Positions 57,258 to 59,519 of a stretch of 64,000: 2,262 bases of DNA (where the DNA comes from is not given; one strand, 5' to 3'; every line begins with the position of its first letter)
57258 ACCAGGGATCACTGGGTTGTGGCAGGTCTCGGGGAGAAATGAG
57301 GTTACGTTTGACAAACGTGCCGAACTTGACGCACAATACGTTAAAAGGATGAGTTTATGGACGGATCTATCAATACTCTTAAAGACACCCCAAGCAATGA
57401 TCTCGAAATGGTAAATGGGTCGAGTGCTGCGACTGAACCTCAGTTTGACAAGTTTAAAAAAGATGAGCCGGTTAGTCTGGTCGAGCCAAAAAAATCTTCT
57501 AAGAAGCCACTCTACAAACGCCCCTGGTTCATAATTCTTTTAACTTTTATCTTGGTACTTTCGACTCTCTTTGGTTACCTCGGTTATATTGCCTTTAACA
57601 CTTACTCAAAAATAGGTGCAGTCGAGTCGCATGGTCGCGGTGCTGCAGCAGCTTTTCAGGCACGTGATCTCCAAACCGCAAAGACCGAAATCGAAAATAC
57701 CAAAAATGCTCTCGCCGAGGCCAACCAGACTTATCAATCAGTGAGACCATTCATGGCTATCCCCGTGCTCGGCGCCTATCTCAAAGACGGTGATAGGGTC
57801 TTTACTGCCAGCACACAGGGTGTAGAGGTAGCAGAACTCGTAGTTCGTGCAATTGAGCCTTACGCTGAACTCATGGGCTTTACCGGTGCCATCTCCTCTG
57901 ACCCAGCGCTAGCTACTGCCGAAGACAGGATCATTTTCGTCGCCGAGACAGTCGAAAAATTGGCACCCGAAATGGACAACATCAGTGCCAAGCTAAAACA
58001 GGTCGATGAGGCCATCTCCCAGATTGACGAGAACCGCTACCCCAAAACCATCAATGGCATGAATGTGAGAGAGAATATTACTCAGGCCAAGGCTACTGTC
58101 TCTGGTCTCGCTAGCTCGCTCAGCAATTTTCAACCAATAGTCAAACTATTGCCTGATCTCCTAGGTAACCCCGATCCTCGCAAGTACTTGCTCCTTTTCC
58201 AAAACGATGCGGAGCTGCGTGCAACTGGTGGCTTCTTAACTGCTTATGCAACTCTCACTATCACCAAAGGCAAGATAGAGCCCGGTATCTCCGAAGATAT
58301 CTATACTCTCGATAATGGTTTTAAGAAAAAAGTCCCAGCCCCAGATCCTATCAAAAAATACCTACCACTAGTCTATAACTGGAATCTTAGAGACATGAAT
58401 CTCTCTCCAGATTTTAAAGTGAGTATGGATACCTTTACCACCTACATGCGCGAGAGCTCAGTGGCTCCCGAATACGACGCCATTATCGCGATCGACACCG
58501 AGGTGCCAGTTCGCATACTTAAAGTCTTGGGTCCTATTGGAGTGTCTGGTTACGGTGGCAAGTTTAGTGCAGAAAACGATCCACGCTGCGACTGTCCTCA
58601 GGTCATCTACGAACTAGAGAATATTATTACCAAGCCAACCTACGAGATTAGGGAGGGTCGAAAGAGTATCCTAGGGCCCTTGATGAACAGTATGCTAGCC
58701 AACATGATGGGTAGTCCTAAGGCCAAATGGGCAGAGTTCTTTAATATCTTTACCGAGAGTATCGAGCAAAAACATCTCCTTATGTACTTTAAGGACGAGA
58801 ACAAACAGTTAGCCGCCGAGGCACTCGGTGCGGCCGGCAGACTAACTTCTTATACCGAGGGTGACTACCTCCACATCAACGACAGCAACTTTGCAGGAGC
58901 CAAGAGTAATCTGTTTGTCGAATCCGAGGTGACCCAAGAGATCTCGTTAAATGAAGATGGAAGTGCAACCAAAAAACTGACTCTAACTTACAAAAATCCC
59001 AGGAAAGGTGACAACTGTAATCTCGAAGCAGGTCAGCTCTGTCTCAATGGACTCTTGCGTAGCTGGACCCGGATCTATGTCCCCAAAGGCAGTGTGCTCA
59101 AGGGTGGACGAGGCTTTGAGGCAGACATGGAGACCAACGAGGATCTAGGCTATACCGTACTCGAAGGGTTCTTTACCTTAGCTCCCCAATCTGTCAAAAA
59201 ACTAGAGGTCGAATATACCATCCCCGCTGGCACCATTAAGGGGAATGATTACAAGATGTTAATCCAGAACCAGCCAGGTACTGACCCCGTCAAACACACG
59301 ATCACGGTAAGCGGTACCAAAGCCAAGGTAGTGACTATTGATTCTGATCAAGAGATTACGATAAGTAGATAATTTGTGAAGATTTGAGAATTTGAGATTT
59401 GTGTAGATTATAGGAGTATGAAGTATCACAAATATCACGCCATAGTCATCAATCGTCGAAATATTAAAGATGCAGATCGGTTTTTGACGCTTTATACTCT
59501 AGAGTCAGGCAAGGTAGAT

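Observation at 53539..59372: Second sub-cluster with the priming phosphoglycosyl transferase and a DUF4012-like protein at the distal end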

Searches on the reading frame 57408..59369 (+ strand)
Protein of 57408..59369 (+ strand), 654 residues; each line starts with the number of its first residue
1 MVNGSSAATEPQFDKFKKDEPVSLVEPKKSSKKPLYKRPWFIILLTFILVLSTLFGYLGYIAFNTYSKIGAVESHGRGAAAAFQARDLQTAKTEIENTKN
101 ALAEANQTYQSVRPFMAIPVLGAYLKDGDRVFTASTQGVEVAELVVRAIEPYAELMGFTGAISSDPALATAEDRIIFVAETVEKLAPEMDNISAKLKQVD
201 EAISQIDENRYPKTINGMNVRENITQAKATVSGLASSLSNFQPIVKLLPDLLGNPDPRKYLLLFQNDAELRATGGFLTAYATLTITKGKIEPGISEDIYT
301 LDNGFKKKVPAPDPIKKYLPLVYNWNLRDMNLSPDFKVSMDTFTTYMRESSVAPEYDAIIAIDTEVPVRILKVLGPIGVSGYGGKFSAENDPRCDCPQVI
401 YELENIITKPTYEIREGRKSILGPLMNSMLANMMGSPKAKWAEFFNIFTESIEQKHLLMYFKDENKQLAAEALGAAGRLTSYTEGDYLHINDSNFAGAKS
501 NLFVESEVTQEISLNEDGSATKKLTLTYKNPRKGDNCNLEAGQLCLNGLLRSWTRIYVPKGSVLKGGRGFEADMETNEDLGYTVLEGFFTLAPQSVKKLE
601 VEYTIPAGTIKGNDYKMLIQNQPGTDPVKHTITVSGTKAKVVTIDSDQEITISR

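Call 3: search_protein_families(library=pfam, proteins=[window:57408-59369:+], max_evalue=0.01)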
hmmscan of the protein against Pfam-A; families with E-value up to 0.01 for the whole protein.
window:57408-59369:+ (654 aa): 1 family
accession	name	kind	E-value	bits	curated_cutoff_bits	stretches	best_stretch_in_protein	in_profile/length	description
PF13196.11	DUF4012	-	2.8e-21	77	28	1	257-390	3-134/144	Protein of unknown function (DUF4012)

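Call 6: search_protein_families(library=ncbifam, proteins=[window:57408-59369:+], max_evalue=0.01)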
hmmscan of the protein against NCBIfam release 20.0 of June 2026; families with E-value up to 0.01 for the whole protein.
window:57408-59369:+ (654 aa): 0 families

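Call 10: search_solved_structures(query=window:57408-59369:+, max_evalue=10, show_alignments=2)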
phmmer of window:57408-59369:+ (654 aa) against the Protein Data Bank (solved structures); distinct sequences matched with E-value up to 10: 1.
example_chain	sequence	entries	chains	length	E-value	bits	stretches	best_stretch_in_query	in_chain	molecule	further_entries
9fqr_D0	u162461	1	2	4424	1.7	10.2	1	145-253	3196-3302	Dynein axonemal heavy chain 2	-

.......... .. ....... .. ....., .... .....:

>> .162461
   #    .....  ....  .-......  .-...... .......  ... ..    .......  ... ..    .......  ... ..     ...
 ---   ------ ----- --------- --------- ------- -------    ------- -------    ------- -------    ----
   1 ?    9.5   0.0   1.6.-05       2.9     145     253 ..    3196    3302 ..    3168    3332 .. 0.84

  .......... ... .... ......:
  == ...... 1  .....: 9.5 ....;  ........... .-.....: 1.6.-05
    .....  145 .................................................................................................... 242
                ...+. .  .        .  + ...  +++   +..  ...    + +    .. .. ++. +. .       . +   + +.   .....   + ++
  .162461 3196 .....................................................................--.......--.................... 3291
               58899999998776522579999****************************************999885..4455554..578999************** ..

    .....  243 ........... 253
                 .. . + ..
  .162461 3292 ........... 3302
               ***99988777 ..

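Call 11: find_homologous_proteins(query=window:57408-59369:+, max_evalue=0.001)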
Query window:57408-59369:+ (654 aa): 3314 proteins with E <= 0.001 among 8000 candidates; the best 120 are listed.
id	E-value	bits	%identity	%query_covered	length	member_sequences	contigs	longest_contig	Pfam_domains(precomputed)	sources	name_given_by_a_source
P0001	0.0e+0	1350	91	99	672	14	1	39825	PF13196.12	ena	-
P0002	0.0e+0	1347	90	100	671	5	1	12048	PF13196.12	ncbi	-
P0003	0.0e+0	1345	90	99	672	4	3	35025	PF13196.12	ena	-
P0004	0.0e+0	1321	89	100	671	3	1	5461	PF13196.12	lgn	-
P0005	0.0e+0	1307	87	100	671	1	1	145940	PF13196.12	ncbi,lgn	ncbi:MAG: hypothetical protein Fur0011_5640 [Candidatus Microgenomates bacterium]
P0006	0.0e+0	1259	87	97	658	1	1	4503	PF13196.12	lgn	-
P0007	0.0e+0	1228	84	97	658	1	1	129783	PF13196.12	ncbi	-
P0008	0.0e+0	1215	83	98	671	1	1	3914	PF13196.12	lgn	-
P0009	0.0e+0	1213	82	99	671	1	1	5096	PF13196.12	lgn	-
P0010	0.0e+0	1146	77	98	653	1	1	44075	PF13196.12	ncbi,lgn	-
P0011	0.0e+0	1126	78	98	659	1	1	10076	PF13196.12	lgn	-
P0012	0.0e+0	1106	75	100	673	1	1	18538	PF13196.12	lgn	-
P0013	0.0e+0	1105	75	100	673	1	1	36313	PF13196.12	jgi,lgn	jgi:hypothetical protein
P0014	0.0e+0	1064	76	95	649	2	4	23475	PF13196.12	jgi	-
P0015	0.0e+0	1052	73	97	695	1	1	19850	PF13196.12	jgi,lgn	jgi:hypothetical protein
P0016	0.0e+0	1041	72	97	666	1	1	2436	PF13196.12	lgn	-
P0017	0.0e+0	1034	73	95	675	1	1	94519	PF13196.12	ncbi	-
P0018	0.0e+0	1031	72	96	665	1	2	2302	PF13196.12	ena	-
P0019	0.0e+0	1027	72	95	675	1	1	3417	PF13196.12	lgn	-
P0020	0.0e+0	1025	72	97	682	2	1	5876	PF13196.12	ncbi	-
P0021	0.0e+0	1022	71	94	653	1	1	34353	PF13196.12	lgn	-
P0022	0.0e+0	1021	69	98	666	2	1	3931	PF13196.12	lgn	-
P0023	0.0e+0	1020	72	96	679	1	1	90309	PF13196.12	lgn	-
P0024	0.0e+0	1017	70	97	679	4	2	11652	PF13196.12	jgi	jgi:cytoskeletal protein RodZ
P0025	0.0e+0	1017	71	96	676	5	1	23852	PF13196.12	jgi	jgi:hypothetical protein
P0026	0.0e+0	1017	70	99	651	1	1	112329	PF13196.12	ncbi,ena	-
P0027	0.0e+0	1014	70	96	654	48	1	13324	PF13196.12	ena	-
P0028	0.0e+0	1014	69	100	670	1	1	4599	PF13196.12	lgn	-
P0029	0.0e+0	1014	71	95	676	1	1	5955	PF13196.12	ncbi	-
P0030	0.0e+0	1013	70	97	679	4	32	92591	PF13196.12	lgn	-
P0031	0.0e+0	1012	68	100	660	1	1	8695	PF13196.12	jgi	jgi:hypothetical protein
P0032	3.4e-298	1008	71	96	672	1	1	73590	PF13196.12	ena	-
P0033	5.6e-298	1008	70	95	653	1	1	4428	PF13196.12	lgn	-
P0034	1.6e-296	1003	70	97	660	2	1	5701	PF13196.12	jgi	-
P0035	1.8e-296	1003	70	95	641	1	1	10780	PF13196.12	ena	-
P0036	3.1e-296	1002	69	97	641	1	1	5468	PF13196.12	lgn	-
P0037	4.8e-296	1001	70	95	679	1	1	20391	PF13196.12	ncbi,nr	ncbi:DUF4012 domain-containing protein [Candidatus Woesebacteria bacterium]|nr:DUF4012 domain-contai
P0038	2.0e-295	999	70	96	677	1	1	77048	PF13196.12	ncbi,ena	-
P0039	2.3e-295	999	70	97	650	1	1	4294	PF13196.12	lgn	-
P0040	2.9e-295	999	70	97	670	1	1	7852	PF13196.12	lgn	-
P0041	3.1e-295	999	67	100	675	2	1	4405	PF13196.12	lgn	-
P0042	3.8e-295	998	69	97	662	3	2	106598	PF13196.12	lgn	-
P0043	4.7e-295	998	69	99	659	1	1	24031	PF13196.12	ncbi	ncbi:MAG: DUF4012 domain-containing protein [Microgenomates group bacterium]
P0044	8.3e-295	997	67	98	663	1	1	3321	PF13196.12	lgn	-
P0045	1.2e-294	997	68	98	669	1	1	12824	PF13196.12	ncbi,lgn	ncbi:MAG: DUF4012 domain-containing protein [bacterium]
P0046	1.8e-294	996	71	90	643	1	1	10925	PF13196.12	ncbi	-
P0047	2.8e-294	996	70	96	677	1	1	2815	PF13196.12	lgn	-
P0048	4.3e-294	995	69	97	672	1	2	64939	PF13196.12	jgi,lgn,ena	jgi:hypothetical protein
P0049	4.5e-294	995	67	99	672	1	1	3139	PF13196.12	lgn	-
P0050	7.4e-294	994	69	95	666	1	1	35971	PF13196.12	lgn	-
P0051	2.2e-293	993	69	95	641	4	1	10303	PF13196.12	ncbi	-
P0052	3.9e-293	992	68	98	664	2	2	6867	PF13196.12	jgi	jgi:hypothetical protein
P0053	4.3e-293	992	66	98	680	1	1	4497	PF13196.12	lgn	-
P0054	5.8e-293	991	67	98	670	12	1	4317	PF13196.12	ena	-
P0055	7.2e-293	991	69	95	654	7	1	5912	PF13196.12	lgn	-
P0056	2.1e-292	989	68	100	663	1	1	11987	PF13196.12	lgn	-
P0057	2.8e-292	989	71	95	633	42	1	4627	PF13196.12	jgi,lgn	-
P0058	4.3e-292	988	70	97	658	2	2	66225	PF13196.12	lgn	-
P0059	5.2e-292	988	66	100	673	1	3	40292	PF13196.12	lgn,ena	-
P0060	9.8e-292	987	69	98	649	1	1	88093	PF13196.12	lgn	-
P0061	6.9e-291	984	68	98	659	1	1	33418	PF13196.12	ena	-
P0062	8.9e-291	984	70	96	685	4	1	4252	PF13196.12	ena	-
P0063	1.0e-290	984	66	100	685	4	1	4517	PF13196.12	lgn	-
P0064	1.0e-290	984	68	97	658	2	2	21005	PF13196.12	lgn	-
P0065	1.0e-290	984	68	97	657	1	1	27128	PF13196.12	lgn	-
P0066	3.9e-290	982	69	97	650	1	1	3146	PF13196.12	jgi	jgi:hypothetical protein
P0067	4.5e-290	982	67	100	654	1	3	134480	PF13196.12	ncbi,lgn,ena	-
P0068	5.2e-290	981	69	95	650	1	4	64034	PF13196.12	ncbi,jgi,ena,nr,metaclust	ncbi:MAG: hypothetical protein UX37_C0002G0040 [Microgenomates group bacterium GW2011_GWA2_46_16]|nr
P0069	7.1e-290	981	69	95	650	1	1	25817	PF13196.12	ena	-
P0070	1.6e-289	980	69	95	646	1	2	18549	PF13196.12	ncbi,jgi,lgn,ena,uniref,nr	ncbi:hypothetical protein COT87_01070 [Candidatus Collierbacteria bacterium CG10_big_fil_rev_8_21_14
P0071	1.1e-288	977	66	100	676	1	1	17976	PF13196.12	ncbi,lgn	-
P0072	2.7e-288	976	69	96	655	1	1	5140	PF13196.12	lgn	-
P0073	4.2e-287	972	66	98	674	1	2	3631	PF13196.12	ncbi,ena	-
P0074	8.2e-287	971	70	95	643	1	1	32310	PF13196.12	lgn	-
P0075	8.6e-287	971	66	98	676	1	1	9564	PF13196.12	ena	-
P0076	1.0e-286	971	68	95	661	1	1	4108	PF13196.12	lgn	-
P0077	2.4e-286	969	68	97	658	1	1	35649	PF13196.12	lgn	-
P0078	5.9e-286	968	68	97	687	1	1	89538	PF13196.12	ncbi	-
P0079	1.9e-285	966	68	97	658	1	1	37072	PF13196.12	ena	-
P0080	3.7e-285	965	67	97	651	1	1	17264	PF13196.12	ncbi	ncbi:MAG: DUF4012 domain-containing protein [bacterium]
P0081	4.5e-285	965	68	95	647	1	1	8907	PF13196.12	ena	-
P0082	5.9e-284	961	66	99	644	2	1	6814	PF13196.12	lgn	-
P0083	5.9e-283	958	66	100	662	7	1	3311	PF13196.12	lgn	-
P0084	9.7e-283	957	68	97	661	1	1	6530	PF13196.12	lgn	-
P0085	4.5e-282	955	67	95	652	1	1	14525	PF13196.12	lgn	-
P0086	6.0e-282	955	68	95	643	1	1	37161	PF13196.12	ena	-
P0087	3.7e-281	952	65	98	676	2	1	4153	PF13196.12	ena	-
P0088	3.5e-279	946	64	98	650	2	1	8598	PF13196.12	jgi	-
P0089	4.9e-279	945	68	95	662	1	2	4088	PF13196.12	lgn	-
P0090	2.7e-278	943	64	100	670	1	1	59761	PF13196.12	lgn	-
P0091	2.6e-277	939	66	95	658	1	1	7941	PF13196.12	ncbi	-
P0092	3.0e-275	933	66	95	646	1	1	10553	PF13196.12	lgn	-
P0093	9.8e-275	931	65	97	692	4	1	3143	PF13196.12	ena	-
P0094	1.9e-274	930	65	95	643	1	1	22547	PF13196.12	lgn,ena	-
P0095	6.2e-274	928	63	96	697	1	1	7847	PF13196.12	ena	-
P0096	8.8e-274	928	63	99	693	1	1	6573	PF13196.12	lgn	-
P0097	9.8e-274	928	64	99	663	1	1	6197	PF13196.12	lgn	-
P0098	1.1e-273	928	64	96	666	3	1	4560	PF13196.12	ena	-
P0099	1.3e-273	927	67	96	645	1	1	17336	PF13196.12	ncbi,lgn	-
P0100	2.7e-273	926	65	96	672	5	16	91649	PF13196.12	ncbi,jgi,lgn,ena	jgi:hypothetical protein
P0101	1.0e-272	924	64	97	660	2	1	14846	PF13196.12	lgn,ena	-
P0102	4.0e-272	922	61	100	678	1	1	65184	PF13196.12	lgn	-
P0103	5.5e-266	902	66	91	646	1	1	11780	PF13196.12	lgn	-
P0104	1.8e-263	894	63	96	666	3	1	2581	PF13196.12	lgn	-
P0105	4.8e-263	892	61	99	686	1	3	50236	PF13196.12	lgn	-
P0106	1.3e-262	891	63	97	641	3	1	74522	PF13196.12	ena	-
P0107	1.4e-262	891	63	96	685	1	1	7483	PF13196.12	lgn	-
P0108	5.6e-259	879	62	91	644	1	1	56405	PF13196.12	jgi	-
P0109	1.2e-258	878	62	96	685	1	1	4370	PF13196.12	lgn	-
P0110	2.0e-258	877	62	96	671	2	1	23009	PF13196.12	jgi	-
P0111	5.1e-257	872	62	96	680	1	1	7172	PF13196.12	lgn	-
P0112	1.8e-256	871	62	97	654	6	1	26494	PF13196.12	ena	-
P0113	2.9e-254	863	69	85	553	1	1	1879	PF13196.12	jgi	jgi:hypothetical protein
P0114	5.1e-253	859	61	91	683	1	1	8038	PF13196.12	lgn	-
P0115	1.3e-250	851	92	62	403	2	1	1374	PF13196.12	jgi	jgi:hypothetical protein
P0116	2.2e-250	851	60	99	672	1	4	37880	PF13196.12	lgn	-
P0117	5.3e-250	849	60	96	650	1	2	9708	PF13196.12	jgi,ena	-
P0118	8.1e-247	839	58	99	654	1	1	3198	PF13196.12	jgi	jgi:type II secretory pathway pseudopilin PulG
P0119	1.6e-237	808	60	94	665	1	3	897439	PF13196.12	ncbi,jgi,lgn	-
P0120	4.8e-233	793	58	95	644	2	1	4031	PF13196.12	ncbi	-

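Call 17: find_encoding_contigs(protein=P0119, flank=10000, max_places=3)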
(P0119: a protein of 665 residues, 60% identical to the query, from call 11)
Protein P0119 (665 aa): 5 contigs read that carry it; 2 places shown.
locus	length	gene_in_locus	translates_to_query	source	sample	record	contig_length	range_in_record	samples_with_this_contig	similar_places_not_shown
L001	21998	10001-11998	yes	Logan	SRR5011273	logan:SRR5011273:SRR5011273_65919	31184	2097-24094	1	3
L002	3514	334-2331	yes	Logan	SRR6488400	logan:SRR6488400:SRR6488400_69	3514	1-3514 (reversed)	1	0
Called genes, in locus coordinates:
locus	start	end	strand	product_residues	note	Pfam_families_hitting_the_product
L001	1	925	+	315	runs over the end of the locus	PF00535:Glycos_transf_2, PF10111:Glyco_tranf_2_2 (weak), PF13641:Glyco_tranf_2_3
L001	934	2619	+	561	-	PF04932:Wzy_C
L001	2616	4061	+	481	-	PF13231:PMT_2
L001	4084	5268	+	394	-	PF13439:Glyco_transf_4, PF00534:Glycos_transf_1, PF13692:Glyco_trans_1_4, PF13524:Glyco_trans_1_2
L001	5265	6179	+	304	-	PF13641:Glyco_tranf_2_3, PF00535:Glycos_transf_2, PF10111:Glyco_tranf_2_2 (faint)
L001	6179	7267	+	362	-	PF13439:Glyco_transf_4, PF00534:Glycos_transf_1, PF13692:Glyco_trans_1_4, PF20706:GT4-conflict (weak)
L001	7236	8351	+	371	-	PF13439:Glyco_transf_4 (faint), PF00534:Glycos_transf_1, PF13692:Glyco_trans_1_4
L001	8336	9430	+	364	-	PF00483:NTP_transferase, PF22640:ManC_GMP_beta-helix (weak)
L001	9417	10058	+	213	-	PF02397:Bac_transf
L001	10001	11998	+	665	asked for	PF13196:DUF4012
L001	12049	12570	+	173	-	PF11967:RecO_N, PF02565:RecO_C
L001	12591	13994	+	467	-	PF28494:GlyRS_ins_1 (faint), PF00587:tRNA-synt_2b (weak), PF03129:HGTP_anticodon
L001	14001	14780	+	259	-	-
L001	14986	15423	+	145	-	PF02381:MraZ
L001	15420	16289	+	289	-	PF01795:Methyltransf_5, PF13649:Methyltransf_25 (faint), PF13847:Methyltransf_31 (faint)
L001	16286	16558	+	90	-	-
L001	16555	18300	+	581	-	PF03717:PBP_dimer, PF00905:Transpeptidase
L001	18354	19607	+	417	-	PF08245:Mur_ligase_M, PF02875:Mur_ligase_C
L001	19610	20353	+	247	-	PF00483:NTP_transferase, PF01128:IspD (weak), PF12804:NTP_transf_3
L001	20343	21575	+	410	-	PF00483:NTP_transferase, PF12804:NTP_transf_3, PF25084:LbH_EIF2B (weak), PF25087:GMPPB_C (faint), PF00132:Hexapep (weak)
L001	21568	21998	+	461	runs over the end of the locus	PF01225:Mur_ligase, PF08245:Mur_ligase_M, PF02875:Mur_ligase_C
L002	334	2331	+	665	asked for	PF13196:DUF4012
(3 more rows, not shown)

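Call 19: search_protein_representatives(protein=window:57408-59369:+)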
Query: 654 residues. Proteins with E-value up to 0.001 (for the whole library): 10133; up to 1e-10: 6562; up to 1e-30: 969. The best 150 are listed.
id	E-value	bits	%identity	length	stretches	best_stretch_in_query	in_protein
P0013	0.0e+00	1104.9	76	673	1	7-654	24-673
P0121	3.0e-170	584.2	47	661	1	28-652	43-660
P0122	1.4e-164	565.4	46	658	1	30-650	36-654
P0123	6.3e-155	533.6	42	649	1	9-652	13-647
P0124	1.9e-152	525.4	42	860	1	26-647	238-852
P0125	8.6e-152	523.2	43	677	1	41-651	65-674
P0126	4.4e-151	520.9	44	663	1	56-649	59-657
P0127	6.7e-151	520.3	42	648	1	30-630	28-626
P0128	3.4e-150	518.0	44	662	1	32-648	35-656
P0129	4.1e-143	494.5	41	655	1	37-652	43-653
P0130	1.9e-142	492.3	42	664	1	24-650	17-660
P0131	2.9e-142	491.8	44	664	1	44-650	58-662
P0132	1.1e-141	489.9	41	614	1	47-650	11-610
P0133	1.5e-140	486.1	42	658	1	66-652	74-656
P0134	2.4e-138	478.8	42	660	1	19-651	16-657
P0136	1.2e-137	476.5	42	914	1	13-647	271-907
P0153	2.0e-128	446.1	40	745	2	163-651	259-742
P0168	7.8e-110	384.6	42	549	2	240-650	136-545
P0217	3.2e-73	263.7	37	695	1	167-652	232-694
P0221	2.1e-71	257.7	38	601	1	182-645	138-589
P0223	4.8e-69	249.9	29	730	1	41-649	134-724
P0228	1.7e-66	241.5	35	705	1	180-653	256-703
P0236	4.6e-64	233.5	28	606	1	46-651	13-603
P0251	2.7e-57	211.1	27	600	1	41-652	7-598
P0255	1.3e-55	205.6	28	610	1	63-653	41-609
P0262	1.6e-53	198.6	28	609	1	48-651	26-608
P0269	2.4e-51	191.4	28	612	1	55-652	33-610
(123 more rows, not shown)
